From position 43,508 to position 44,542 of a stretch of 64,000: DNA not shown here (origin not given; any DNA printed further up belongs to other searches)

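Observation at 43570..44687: MerR-type HTH fused to an anti-sigma-like GHKL ATPase, co-transcribed with a DUF4325 STAS-like protein behind an iteron-rich promoter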

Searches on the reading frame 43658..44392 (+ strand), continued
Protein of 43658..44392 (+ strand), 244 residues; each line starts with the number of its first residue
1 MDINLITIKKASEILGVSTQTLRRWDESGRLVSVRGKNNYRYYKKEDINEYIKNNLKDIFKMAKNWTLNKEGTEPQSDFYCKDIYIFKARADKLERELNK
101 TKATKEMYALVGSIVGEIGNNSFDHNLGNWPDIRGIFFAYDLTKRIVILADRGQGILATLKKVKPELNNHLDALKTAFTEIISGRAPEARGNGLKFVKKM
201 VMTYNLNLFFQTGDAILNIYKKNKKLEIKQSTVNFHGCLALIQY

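Call 103: search_protein_families(library=pfam, alignment_id=A5, max_evalue=0.00001)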
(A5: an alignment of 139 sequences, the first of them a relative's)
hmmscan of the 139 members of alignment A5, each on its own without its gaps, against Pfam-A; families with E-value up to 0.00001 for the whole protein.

A. member 1, L005:4610-5860:+ (417 aa): 2 families
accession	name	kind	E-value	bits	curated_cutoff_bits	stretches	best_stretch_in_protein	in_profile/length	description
PF08245.18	Mur_ligase_M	-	4.9e-30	105.4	24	1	53-222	1-160/200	Mur ligase middle domain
PF02875.26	Mur_ligase_C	-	3.8e-25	89.6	28.4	1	263-389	1-127/127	Mur ligase, glutamate ligase domain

B. families by the number of members that match (of 139 scanned): 169 families (the first 25 are shown)
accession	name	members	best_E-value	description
PF13847.12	Methyltransf_31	3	1.3e-17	Methyltransferase domain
PF13649.12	Methyltransf_25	3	7e-17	Methyltransferase domain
PF00012.26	HSP70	2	2e-256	Hsp70 protein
PF16363.11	GDP_Man_Dehyd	2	8e-86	GDP-mannose 4,6 dehydratase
PF01370.27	Epimerase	2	4.8e-64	NAD dependent epimerase/dehydratase family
PF07478.18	Dala_Dala_lig_C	2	1.1e-61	D-ala D-ala ligase C-terminus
PF01820.27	Dala_Dala_lig_N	2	6.2e-44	D-ala D-ala ligase N-terminus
PF00551.24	Formyl_trans_N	2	2e-43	Formyl transferase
PF06071.19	YchF-GTPase_C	2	2.7e-30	Protein of unknown function (DUF933)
PF08245.18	Mur_ligase_M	2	4.9e-30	Mur ligase middle domain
PF02875.26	Mur_ligase_C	2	3.8e-25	Mur ligase, glutamate ligase domain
PF02911.23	Formyl_trans_C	2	2.2e-23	Formyl transferase, C-terminal domain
PF01926.29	MMR_HSR1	2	2.3e-23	50S ribosome-binding GTPase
PF08241.18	Methyltransf_11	2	3.5e-21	Methyltransferase domain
PF13489.12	Methyltransf_23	2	2.1e-20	Methyltransferase domain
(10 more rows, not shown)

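Call 104: search_protein_families(library=padloc, alignment_id=A5, max_evalue=1e-8)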
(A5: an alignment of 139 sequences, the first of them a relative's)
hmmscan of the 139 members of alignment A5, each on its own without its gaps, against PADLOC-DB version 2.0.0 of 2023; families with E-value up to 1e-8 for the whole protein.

A. member 1, L005:4610-5860:+ (417 aa): 0 families

B. families by the number of members that match (of 139 scanned): 199 families (the first 25 are shown)
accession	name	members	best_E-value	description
PDLC04134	mad2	4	2e-21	mads_2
PDLC03963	SoFic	2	1.7e-102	-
PDLC02324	AbiEii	2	3.4e-78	AbiEii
PDLC02307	AbiEii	2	2e-22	AbiEii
PDLC04840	PDC-S04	2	1.3e-20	-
PDLC04836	PDC-S04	2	1.1e-18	-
PDLC04966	PDC-S24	2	6e-18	-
PDLC04837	PDC-S04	2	1.4e-17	-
PDLC02926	HTH_VI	2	4e-14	-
PDLC04839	PDC-S04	2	8.2e-13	-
PDLC04142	capH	2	5.1e-12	capH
PDLC03665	Control_protein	2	5.5e-12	control protein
PDLC04789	PDC-S01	1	5.7e-144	-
PDLC04919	PDC-S13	1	1.3e-102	-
PDLC00823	Cyclase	1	6.7e-100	oligonucleotide-cyclase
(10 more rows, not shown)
